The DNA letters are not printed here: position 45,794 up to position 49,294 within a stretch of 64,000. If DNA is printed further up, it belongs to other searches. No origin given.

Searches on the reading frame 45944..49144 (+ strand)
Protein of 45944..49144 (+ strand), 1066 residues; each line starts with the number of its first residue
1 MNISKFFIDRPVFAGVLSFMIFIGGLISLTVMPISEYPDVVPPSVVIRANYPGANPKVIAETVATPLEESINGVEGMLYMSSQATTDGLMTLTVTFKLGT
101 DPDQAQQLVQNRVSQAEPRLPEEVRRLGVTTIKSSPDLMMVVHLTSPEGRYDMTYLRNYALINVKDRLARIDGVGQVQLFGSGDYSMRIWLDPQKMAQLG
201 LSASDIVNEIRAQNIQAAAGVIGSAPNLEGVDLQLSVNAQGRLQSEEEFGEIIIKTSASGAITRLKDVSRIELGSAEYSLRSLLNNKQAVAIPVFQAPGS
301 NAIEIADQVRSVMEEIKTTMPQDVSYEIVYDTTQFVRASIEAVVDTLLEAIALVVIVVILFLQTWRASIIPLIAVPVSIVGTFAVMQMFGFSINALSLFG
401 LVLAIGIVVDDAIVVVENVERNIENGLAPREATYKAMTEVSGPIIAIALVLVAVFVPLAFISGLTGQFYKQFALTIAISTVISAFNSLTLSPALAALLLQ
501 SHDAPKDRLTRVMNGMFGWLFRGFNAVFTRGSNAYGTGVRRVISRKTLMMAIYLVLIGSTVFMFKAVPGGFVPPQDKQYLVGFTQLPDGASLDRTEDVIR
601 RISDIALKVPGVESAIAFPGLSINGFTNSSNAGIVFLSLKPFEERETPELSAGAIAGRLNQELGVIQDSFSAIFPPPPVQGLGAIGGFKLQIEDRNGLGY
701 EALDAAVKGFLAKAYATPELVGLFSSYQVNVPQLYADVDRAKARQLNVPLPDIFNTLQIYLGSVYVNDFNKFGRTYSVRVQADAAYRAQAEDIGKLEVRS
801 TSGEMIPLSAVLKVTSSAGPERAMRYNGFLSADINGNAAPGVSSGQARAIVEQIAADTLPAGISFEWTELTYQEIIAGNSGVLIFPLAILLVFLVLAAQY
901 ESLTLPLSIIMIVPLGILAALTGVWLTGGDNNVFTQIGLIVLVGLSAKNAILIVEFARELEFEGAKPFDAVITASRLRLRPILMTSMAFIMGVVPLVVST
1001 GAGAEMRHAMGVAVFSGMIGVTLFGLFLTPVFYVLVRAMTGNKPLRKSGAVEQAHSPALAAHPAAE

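Call 36: find_encoding_contigs(protein=window:45944-49144:+, flank=10000, max_places=3)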
Protein window:45944-49144:+ (1066 aa): no gene with exactly this product is on record in the collection.
